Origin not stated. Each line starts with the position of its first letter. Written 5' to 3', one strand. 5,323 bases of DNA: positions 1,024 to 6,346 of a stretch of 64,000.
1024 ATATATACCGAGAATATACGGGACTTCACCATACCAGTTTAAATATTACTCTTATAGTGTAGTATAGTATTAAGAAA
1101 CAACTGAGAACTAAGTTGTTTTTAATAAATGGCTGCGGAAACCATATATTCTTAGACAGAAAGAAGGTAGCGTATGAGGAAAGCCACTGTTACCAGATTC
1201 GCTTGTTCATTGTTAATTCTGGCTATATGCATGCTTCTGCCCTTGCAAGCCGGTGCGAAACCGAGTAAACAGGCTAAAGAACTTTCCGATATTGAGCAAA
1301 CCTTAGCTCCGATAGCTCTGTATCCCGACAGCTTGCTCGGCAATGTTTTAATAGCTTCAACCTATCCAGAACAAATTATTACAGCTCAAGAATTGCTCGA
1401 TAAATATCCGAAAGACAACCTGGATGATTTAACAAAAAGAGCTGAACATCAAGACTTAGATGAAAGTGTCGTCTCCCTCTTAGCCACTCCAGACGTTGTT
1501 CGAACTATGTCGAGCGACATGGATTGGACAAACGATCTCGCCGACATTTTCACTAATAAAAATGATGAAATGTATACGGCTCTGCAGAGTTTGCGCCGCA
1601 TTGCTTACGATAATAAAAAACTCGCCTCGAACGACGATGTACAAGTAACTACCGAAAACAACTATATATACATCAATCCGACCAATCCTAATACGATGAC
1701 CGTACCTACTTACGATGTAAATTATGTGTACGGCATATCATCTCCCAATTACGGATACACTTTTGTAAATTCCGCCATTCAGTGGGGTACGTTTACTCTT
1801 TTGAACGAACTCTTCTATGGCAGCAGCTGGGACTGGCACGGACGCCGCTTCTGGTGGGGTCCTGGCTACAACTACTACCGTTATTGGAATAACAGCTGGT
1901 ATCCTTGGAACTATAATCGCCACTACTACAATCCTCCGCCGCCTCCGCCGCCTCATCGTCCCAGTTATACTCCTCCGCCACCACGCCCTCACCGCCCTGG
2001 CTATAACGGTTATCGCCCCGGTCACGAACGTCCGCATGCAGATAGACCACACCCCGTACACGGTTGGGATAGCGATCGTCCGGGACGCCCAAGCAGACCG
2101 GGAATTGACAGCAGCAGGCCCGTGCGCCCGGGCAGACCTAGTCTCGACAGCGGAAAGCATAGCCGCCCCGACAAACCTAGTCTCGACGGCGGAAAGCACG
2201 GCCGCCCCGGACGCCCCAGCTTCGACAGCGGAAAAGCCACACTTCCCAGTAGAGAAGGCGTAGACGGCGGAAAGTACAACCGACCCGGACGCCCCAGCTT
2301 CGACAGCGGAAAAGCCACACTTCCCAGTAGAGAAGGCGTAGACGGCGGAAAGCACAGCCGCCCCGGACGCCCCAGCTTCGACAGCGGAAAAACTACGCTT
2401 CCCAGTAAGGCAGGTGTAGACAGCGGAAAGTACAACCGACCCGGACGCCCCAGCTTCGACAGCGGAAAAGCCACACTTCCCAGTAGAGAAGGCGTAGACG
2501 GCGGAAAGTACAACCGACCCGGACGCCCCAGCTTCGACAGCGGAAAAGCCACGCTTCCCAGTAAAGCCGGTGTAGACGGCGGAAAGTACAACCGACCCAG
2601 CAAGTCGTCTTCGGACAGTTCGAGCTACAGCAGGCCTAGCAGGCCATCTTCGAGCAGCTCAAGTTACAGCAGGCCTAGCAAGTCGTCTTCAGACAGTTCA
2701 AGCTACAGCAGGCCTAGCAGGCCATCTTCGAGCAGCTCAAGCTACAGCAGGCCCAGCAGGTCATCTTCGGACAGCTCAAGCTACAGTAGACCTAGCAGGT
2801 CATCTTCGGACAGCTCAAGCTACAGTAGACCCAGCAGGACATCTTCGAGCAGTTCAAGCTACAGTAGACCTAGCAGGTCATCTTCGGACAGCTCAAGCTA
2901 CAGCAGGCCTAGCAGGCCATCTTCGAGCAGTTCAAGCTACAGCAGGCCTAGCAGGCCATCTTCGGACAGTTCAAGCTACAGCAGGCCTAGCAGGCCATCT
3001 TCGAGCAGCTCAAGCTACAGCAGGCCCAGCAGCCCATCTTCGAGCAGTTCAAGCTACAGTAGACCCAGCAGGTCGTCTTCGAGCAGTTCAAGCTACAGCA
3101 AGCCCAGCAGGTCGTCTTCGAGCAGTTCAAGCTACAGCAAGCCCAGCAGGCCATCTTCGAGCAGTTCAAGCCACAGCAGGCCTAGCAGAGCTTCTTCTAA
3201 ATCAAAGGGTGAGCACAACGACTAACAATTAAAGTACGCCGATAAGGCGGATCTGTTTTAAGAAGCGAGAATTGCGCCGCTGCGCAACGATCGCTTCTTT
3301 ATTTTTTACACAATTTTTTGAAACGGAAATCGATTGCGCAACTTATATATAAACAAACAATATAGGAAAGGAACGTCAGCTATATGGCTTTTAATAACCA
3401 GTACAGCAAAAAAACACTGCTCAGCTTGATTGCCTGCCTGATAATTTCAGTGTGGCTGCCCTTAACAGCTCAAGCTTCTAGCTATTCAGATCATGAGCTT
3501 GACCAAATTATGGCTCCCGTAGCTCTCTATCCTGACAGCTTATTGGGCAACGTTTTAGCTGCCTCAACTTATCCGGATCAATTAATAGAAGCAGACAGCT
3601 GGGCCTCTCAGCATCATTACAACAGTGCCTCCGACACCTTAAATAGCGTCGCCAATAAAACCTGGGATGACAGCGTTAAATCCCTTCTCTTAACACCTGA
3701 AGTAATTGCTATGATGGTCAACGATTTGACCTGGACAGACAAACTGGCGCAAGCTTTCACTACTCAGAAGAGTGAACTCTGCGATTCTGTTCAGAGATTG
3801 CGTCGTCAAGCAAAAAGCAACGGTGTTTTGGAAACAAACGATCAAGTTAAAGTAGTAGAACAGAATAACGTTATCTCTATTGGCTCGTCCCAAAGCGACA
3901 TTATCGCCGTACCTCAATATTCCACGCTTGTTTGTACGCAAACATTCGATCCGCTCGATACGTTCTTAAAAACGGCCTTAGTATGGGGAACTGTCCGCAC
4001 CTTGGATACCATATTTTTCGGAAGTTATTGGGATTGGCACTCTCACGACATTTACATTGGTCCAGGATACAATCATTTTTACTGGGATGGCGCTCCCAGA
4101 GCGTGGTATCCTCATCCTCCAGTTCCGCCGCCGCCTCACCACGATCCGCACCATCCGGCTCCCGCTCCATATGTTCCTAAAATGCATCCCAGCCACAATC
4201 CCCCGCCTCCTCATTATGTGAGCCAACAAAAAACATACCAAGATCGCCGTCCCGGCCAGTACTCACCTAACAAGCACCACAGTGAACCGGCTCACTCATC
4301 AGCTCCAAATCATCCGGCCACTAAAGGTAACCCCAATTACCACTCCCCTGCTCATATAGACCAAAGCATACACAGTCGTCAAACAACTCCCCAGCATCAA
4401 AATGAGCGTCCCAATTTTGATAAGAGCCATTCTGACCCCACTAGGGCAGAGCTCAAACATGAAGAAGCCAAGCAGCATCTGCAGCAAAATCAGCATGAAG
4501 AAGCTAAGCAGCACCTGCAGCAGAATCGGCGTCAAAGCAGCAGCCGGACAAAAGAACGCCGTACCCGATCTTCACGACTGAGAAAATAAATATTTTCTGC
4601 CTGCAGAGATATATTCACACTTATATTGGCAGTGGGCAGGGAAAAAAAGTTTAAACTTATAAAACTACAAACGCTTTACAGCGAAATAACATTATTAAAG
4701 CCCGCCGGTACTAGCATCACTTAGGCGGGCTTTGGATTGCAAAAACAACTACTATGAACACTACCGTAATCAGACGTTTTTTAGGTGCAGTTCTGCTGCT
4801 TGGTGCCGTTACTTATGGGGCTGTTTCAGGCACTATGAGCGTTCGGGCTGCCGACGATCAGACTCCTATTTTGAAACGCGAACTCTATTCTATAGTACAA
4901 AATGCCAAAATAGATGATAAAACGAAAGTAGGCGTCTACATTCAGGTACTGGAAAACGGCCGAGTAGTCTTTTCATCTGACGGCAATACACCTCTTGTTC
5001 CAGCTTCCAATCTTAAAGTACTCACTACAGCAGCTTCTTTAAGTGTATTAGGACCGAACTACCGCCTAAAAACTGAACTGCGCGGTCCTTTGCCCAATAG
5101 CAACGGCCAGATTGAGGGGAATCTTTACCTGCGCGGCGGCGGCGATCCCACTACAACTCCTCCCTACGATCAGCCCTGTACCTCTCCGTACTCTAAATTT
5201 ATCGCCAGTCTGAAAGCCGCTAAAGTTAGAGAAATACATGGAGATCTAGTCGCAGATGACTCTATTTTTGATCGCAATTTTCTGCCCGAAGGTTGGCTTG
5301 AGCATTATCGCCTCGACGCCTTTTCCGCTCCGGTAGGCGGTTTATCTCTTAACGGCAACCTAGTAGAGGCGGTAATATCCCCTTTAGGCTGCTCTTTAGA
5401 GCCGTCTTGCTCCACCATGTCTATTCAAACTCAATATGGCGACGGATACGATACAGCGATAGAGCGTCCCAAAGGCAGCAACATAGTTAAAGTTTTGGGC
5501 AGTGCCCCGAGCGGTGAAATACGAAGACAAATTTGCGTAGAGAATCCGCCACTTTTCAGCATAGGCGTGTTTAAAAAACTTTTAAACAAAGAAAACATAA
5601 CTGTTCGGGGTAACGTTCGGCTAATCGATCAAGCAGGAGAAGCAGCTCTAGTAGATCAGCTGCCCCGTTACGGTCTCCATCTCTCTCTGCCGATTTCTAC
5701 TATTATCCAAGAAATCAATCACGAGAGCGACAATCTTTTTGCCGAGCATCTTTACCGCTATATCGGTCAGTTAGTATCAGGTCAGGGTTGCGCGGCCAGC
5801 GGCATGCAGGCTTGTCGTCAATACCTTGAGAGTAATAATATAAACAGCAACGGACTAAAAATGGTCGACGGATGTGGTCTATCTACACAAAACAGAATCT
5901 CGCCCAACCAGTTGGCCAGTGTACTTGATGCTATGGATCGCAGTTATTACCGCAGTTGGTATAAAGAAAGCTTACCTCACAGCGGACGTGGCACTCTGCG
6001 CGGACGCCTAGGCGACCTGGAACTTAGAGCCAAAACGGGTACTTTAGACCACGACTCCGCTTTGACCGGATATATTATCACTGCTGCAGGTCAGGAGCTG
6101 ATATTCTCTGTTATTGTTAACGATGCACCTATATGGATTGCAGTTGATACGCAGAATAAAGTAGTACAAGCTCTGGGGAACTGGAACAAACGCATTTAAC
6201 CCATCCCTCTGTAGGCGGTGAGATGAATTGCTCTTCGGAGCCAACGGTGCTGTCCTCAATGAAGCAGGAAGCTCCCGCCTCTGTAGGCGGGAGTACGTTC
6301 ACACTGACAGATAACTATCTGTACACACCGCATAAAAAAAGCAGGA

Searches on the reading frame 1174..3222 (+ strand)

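Call 50: search_protein_families(library=pfam, proteins=[window:1174-3222:+], max_evalue=0.001)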
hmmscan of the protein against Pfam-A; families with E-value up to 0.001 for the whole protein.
window:1174-3222:+ (683 aa): 1 family
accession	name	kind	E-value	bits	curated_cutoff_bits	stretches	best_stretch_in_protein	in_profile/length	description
PF11737.13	DUF3300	-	1e-45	156.5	25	1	39-225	4-199/227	Protein of unknown function (DUF3300)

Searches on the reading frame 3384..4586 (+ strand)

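Call 50: search_protein_families(library=pfam, proteins=[window:3384-4586:+], max_evalue=0.001)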
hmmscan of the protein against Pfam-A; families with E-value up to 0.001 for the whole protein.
window:3384-4586:+ (401 aa): 1 family
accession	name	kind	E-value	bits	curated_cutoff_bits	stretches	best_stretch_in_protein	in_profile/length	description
PF11737.13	DUF3300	-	8.4e-48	163.3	25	1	36-183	2-149/227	Protein of unknown function (DUF3300)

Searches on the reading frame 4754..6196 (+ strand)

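Call 50: search_protein_families(library=pfam, proteins=[window:4754-6196:+], max_evalue=0.001)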
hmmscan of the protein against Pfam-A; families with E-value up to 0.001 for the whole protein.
window:4754-6196:+ (481 aa): 1 family
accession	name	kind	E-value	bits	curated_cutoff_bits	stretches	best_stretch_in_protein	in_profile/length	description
PF02113.21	Peptidase_S13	-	9.8e-74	249.1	22.8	1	43-457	4-424/444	D-Ala-D-Ala carboxypeptidase 3 (S13) family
